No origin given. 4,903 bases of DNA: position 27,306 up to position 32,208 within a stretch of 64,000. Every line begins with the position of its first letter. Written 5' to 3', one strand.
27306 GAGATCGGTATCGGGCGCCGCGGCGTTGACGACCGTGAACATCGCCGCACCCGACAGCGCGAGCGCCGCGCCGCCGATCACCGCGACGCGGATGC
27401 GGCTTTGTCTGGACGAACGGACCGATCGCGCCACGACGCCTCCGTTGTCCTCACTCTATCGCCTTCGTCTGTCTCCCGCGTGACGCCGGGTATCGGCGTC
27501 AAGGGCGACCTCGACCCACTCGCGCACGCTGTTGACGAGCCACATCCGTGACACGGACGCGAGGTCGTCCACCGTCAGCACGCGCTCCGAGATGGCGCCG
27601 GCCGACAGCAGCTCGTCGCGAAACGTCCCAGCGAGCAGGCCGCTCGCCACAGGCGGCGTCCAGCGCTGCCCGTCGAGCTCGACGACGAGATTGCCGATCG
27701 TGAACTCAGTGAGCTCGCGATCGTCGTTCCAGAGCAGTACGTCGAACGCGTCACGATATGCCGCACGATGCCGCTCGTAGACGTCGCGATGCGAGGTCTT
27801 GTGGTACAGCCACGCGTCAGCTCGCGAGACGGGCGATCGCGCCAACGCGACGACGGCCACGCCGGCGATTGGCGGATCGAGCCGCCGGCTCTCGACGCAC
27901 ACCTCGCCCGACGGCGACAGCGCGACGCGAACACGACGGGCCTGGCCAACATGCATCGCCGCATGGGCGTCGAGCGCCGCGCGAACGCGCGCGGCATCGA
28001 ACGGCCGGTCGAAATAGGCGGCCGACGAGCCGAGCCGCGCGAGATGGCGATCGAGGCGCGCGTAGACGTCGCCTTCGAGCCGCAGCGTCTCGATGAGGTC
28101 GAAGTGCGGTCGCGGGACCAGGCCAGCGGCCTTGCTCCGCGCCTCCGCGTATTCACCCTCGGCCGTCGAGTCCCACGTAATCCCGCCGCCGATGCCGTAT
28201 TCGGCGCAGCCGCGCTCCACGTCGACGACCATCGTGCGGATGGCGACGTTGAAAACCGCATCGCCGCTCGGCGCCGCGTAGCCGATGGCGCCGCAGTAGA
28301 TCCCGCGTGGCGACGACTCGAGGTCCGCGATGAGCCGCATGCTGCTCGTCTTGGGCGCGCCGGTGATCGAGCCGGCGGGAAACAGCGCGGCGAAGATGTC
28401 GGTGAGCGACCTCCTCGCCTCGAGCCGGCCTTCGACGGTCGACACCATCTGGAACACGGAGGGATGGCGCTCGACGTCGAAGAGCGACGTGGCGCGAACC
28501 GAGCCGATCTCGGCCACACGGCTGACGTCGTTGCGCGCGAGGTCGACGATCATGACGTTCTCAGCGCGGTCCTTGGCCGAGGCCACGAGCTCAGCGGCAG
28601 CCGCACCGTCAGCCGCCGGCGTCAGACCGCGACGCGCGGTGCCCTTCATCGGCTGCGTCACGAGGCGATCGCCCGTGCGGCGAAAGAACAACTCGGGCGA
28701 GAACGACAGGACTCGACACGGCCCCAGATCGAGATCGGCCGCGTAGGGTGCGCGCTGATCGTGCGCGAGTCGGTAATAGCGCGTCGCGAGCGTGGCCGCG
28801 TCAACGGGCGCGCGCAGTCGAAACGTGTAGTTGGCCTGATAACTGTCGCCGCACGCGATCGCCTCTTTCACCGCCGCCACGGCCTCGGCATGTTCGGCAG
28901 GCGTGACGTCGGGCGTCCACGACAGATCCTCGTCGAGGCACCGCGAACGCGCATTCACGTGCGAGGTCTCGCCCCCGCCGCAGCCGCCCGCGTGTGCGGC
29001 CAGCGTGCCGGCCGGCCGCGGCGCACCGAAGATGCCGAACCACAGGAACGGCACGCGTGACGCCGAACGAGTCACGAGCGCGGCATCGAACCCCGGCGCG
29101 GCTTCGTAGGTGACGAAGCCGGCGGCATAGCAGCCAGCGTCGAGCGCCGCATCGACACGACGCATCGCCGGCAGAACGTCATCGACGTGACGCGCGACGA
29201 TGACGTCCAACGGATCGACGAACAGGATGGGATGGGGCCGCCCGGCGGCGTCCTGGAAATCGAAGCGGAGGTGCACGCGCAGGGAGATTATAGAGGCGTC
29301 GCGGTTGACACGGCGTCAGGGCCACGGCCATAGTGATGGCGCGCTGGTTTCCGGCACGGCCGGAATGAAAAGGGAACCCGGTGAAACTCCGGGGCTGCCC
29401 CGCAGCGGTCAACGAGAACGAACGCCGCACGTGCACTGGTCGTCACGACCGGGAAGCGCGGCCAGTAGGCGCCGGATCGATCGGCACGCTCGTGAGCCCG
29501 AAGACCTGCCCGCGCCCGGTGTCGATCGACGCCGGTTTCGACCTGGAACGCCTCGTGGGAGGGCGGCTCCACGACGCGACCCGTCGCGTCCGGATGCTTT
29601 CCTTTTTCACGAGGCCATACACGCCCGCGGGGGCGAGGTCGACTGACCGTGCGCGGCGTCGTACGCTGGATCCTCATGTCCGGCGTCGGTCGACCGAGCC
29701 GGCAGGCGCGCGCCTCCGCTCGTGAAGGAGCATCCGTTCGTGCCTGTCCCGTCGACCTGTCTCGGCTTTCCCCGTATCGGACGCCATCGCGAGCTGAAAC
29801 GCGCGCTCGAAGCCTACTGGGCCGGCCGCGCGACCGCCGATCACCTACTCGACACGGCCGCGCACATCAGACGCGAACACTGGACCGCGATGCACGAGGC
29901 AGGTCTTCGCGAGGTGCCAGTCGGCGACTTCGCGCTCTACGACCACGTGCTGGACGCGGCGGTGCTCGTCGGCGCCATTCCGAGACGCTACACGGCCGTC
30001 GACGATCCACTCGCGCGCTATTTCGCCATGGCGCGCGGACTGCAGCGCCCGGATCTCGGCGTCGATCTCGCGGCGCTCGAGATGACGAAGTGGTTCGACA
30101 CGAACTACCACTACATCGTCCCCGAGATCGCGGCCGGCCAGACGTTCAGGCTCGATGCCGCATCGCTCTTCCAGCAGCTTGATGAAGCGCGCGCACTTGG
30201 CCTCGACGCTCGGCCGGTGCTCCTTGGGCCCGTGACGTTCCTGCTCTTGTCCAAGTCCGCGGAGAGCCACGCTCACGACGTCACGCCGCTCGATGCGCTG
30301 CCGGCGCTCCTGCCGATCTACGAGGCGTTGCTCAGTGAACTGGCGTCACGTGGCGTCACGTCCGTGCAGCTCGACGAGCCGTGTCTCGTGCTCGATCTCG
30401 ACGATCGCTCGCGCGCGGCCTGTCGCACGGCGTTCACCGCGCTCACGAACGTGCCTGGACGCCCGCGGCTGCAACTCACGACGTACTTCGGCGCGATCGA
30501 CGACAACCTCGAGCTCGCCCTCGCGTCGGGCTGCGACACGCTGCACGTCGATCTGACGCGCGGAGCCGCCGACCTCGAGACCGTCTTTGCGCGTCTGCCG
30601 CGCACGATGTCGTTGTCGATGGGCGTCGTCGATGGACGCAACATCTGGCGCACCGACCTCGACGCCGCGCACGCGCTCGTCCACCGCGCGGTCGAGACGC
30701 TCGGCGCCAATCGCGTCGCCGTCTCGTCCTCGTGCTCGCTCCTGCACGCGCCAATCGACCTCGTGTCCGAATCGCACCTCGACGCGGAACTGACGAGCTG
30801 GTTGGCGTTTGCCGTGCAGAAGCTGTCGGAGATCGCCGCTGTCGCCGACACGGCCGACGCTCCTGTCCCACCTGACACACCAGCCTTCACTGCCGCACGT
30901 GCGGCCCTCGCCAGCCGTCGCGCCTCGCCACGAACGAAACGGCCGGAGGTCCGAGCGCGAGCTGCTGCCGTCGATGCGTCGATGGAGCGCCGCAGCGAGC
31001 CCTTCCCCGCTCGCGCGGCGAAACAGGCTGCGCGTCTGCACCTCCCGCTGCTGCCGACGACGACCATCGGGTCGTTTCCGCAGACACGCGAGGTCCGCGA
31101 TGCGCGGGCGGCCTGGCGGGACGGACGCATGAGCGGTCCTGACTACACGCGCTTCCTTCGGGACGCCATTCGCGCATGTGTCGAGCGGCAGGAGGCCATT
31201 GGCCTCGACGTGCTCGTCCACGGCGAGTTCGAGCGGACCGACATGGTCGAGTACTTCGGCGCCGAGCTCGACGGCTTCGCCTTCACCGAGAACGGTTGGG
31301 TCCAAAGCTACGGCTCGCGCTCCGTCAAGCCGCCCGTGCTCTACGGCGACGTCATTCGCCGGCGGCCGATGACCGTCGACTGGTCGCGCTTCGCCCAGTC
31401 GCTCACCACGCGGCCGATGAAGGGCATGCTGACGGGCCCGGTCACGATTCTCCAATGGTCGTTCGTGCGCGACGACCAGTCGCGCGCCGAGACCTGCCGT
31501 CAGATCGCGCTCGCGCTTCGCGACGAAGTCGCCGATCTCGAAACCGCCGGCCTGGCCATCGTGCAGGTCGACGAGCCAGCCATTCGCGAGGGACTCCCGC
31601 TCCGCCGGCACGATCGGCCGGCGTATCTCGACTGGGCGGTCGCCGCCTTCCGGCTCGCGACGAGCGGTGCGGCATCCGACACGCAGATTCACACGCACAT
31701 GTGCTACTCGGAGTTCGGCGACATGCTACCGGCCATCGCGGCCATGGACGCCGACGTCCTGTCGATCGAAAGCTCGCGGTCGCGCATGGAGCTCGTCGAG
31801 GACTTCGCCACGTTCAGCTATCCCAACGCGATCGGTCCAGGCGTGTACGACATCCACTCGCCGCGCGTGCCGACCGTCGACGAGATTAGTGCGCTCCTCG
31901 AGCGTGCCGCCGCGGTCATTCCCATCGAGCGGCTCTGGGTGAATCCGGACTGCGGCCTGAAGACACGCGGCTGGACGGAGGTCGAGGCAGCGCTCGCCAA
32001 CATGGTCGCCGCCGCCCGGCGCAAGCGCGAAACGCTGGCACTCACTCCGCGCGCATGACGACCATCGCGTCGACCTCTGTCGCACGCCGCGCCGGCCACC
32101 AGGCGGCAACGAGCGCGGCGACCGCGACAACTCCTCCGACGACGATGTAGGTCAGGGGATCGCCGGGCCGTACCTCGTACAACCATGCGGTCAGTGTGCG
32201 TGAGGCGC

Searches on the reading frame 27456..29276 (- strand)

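Call 84: search_protein_families(library=pfam, proteins=[window:27456-29276:-], max_evalue=0.00001)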
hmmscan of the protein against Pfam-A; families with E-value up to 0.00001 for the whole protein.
window:27456-29276:- (606 aa): 2 families
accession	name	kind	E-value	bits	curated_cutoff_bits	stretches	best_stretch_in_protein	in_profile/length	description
PF00425.24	Chorismate_bind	-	5e-80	269.2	27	1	127-382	3-257/257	chorismate binding enzyme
PF01063.24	Aminotran_4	-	6.7e-32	111.6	28.5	1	394-591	2-221/223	Amino-transferase class IV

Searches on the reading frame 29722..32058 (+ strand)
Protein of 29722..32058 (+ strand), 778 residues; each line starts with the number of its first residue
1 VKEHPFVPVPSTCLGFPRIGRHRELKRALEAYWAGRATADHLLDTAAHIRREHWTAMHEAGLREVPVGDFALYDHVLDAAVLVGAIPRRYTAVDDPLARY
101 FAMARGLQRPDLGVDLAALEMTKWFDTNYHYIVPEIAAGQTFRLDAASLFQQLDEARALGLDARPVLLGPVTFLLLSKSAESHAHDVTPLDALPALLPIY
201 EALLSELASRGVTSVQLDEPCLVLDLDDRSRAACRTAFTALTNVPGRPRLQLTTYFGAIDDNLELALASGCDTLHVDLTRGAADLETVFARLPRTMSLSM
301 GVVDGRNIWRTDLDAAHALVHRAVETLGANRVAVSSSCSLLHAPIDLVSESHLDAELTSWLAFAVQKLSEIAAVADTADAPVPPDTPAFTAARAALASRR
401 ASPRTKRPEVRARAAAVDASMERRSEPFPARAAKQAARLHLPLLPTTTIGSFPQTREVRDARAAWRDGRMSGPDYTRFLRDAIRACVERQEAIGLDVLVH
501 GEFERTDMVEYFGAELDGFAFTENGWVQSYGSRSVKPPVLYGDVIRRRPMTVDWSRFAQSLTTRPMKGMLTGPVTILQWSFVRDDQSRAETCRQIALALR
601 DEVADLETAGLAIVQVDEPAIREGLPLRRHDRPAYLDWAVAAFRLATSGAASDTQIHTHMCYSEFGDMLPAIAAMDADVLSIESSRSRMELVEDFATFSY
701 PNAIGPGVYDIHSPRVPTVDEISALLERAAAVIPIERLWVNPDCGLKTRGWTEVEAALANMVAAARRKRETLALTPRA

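Call 84: search_protein_families(library=pfam, proteins=[window:29722-32058:+], max_evalue=0.00001)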
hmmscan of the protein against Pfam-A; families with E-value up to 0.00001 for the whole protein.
window:29722-32058:+ (778 aa): 2 families
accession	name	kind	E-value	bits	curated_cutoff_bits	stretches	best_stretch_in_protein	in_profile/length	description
PF01717.24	Meth_synt_2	-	1.2e-155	518.2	21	1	444-766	1-323/324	Cobalamin-independent synthase, Catalytic domain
PF08267.18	Meth_synt_1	-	1e-114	383.8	27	1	12-324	3-309/313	Cobalamin-independent synthase, N-terminal domain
